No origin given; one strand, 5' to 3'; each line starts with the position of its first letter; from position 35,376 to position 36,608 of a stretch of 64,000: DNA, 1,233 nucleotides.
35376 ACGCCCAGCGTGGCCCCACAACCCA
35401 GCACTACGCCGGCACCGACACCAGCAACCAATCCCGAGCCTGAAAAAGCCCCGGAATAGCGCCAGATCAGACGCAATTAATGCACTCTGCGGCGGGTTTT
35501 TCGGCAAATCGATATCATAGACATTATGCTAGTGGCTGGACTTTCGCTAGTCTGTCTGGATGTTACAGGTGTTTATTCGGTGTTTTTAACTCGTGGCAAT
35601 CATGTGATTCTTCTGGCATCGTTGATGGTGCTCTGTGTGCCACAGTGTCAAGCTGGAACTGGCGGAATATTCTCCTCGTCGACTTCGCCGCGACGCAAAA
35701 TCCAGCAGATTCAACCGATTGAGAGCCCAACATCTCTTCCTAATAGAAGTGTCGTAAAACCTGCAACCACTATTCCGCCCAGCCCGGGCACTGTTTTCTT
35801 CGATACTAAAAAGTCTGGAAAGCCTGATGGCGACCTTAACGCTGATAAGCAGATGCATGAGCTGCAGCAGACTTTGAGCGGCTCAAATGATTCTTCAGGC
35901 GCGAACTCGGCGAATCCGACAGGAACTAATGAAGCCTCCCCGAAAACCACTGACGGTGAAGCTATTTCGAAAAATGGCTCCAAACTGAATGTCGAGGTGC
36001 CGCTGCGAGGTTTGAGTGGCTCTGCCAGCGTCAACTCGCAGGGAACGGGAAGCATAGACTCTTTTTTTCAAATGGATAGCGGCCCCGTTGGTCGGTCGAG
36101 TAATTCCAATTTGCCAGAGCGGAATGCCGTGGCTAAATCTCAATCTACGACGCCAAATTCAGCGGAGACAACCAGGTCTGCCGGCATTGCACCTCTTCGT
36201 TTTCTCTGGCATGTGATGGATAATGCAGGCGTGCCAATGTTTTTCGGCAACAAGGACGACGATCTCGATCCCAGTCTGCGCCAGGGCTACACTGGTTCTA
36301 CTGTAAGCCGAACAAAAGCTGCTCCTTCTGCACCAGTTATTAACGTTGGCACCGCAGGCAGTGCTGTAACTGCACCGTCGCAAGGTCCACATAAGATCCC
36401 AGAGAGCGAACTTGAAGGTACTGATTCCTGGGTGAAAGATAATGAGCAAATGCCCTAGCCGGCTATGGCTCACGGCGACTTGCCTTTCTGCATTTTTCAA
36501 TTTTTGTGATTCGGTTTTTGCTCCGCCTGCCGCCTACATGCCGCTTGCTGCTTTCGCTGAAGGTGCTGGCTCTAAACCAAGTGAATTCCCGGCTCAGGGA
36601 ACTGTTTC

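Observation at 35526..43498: Three translationally coupled TolC-like paralogues plus a fourth, with no pump partners: possible heteromeric outer-membrane channel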

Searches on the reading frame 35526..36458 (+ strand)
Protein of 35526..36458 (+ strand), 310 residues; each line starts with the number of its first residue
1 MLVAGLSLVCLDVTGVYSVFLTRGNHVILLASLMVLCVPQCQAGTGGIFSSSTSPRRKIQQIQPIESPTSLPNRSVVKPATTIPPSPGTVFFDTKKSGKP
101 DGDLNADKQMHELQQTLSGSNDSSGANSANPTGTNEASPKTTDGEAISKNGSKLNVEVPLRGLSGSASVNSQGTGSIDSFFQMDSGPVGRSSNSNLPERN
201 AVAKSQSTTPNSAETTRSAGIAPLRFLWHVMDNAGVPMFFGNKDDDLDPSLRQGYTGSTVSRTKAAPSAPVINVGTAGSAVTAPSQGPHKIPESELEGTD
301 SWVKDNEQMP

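Call 3: search_protein_families(library=pfam, proteins=[window:35526-36458:+], max_evalue=0.01)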
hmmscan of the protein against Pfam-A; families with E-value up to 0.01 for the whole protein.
window:35526-36458:+ (310 aa): 0 families

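Call 5: search_protein_families(library=ncbifam, proteins=[window:35526-36458:+], max_evalue=0.01)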
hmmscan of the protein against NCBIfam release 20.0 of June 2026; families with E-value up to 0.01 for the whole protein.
window:35526-36458:+ (310 aa): 0 families
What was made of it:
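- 35526..36458 (+): U1: secreted, largely disordered protein that always precedes OMF-A. It carries four conserved short motifs: AGTGGIF at the mature N-terminus, S(V/I)ESFFQ, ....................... and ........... Gene callers start it 18 codons later (292 aa). It has no Pfam or NCBIfam hit (calls 3, 5).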

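Call 42: find_homologous_proteins(query=window:35526-36458:+, max_evalue=0.001)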
Query window:35526-36458:+ (310 aa): 25 proteins with E <= 0.001 among 2307 candidates.
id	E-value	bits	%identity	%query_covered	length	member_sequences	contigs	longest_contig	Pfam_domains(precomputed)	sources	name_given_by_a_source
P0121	7.6e-186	634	100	94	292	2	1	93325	-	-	-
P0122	1.6e-117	410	69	98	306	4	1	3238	-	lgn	-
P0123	1.3e-90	322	56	92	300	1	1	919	-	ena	-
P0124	4.6e-78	281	57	88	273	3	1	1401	-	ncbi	-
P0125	5.4e-75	271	52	100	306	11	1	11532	-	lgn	-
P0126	6.5e-75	270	49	97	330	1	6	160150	-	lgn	-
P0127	1.3e-70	256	51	91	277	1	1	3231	-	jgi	jgi:hypothetical protein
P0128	2.3e-61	226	53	71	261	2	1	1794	-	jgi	jgi:hypothetical protein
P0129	4.6e-58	215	51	74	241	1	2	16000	-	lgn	-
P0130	1.6e-46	177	48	71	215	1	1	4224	-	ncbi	-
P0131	5.6e-43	166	40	92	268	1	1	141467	-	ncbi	-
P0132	2.2e-41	160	39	92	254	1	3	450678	-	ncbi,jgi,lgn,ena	jgi:hypothetical protein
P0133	1.0e-34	138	51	49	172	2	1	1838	-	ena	-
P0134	4.4e-34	136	36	88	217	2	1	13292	-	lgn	-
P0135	2.0e-28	118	44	50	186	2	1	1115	-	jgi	jgi:hypothetical protein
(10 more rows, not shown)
